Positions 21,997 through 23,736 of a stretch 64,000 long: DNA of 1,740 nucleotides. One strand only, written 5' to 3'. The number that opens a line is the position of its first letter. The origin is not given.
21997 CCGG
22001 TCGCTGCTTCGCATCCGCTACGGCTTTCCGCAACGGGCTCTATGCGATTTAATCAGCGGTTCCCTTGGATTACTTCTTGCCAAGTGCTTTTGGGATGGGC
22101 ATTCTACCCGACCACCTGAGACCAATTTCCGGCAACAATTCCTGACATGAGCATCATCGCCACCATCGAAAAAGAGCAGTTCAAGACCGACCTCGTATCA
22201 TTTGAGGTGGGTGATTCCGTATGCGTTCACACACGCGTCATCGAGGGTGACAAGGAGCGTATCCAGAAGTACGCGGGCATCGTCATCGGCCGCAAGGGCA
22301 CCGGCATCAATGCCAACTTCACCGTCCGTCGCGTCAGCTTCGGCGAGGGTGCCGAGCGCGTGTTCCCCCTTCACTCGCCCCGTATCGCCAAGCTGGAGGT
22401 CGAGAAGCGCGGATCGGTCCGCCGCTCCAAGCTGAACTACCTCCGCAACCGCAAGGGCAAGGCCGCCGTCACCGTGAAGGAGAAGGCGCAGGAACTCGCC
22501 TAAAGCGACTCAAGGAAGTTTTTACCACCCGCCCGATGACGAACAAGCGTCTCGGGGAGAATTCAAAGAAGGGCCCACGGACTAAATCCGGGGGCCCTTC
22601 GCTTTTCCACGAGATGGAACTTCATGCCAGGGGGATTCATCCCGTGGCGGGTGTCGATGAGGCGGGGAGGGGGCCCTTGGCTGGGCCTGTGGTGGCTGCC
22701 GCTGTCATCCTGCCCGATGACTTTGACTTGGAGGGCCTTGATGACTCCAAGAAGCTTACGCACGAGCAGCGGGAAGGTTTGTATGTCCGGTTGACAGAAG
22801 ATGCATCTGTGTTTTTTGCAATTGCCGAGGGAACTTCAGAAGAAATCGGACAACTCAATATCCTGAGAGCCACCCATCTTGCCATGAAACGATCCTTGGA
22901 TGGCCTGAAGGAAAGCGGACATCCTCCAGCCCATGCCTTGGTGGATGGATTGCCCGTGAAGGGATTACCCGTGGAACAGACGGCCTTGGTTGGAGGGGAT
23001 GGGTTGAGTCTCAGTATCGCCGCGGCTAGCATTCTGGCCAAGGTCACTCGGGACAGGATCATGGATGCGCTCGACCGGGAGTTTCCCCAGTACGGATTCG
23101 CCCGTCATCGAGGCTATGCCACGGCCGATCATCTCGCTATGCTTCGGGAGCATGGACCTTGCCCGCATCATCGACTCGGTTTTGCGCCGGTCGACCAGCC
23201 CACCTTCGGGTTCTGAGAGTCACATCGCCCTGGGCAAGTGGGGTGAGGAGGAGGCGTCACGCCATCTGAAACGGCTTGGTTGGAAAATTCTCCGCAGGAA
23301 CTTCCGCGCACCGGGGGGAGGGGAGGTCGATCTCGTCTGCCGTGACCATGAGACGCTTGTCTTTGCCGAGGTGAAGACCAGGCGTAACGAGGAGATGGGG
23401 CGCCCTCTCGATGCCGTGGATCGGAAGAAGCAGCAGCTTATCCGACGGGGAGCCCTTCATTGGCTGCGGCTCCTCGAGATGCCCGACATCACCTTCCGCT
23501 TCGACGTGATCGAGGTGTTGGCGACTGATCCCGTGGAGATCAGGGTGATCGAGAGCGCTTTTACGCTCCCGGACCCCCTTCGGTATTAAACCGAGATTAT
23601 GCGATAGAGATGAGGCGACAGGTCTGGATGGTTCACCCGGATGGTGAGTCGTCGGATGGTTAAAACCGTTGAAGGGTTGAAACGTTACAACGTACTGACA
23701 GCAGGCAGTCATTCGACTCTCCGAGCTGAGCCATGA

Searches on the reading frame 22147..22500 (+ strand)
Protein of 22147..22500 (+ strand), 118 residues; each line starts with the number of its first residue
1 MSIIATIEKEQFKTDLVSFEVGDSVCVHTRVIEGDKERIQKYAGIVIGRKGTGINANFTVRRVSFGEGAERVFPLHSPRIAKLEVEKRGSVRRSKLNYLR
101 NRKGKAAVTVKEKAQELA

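Call 21: find_encoding_contigs(protein=window:22147-22500:+, flank=10000, max_places=6)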
Protein window:22147-22500:+ (118 aa): 10 contigs read that carry it; 6 places shown.
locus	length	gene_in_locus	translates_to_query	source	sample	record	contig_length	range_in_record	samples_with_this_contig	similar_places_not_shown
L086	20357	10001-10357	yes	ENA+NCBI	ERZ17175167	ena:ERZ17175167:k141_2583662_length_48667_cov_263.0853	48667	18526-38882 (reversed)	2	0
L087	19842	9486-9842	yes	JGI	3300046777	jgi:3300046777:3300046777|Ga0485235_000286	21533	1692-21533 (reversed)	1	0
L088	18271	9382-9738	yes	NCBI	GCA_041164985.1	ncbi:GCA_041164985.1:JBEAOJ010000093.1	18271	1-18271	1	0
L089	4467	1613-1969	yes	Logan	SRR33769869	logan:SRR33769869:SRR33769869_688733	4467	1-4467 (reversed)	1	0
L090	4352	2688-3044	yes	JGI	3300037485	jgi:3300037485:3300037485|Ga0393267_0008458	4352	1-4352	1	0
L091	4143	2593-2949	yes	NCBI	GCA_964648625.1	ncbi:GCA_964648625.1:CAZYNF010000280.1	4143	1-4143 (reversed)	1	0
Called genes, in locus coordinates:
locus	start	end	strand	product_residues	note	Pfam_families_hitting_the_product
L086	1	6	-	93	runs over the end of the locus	-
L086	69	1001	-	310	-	PF08501:Shikimate_dh_N, PF01488:Shikimate_DH (weak), PF03435:Sacchrp_dh_NADP (weak), PF18317:SDH_C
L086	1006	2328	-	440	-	PF00749:tRNA-synt_1c, PF19269:Anticodon_2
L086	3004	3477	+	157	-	PF09424:YqeY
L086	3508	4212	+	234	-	PF01128:IspD, PF12804:NTP_transf_3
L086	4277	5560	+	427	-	PF00675:Peptidase_M16, PF05193:Peptidase_M16_C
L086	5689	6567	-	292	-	PF00763:THF_DHG_CYH, PF02882:THF_DHG_CYH_C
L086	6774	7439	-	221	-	PF04028:DUF374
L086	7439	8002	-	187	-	PF02441:Flavoprotein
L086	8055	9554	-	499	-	PF00370:FGGY_N, PF02782:FGGY_C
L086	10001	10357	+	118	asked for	PF01245:Ribosomal_L19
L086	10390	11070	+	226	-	PF01351:RNase_HII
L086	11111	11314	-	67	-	-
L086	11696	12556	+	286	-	PF05430:Methyltransf_30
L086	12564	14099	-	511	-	PF05362:Lon_C (weak), PF13541:ChlI, PF00493:MCM (faint), PF00158:Sigma54_activat (faint), PF01078:Mg_chelatase, PF07728:AAA_5 (faint), PF13335:Mg_chelatase_C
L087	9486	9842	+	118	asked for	PF01245:Ribosomal_L19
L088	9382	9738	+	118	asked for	PF01245:Ribosomal_L19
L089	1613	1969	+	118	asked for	PF01245:Ribosomal_L19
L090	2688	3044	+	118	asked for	PF01245:Ribosomal_L19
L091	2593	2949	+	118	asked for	PF01245:Ribosomal_L19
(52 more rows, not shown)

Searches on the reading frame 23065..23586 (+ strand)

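Call 38: search_protein_families(library=pfam, proteins=[window:23065-23586:+], max_evalue=0.00001)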
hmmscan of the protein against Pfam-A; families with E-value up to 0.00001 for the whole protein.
window:23065-23586:+ (174 aa): 1 family
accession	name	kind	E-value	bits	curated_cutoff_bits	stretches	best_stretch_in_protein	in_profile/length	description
PF02021.23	UPF0102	-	1.3e-25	90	23.6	1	60-151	1-80/80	Uncharacterised protein family UPF0102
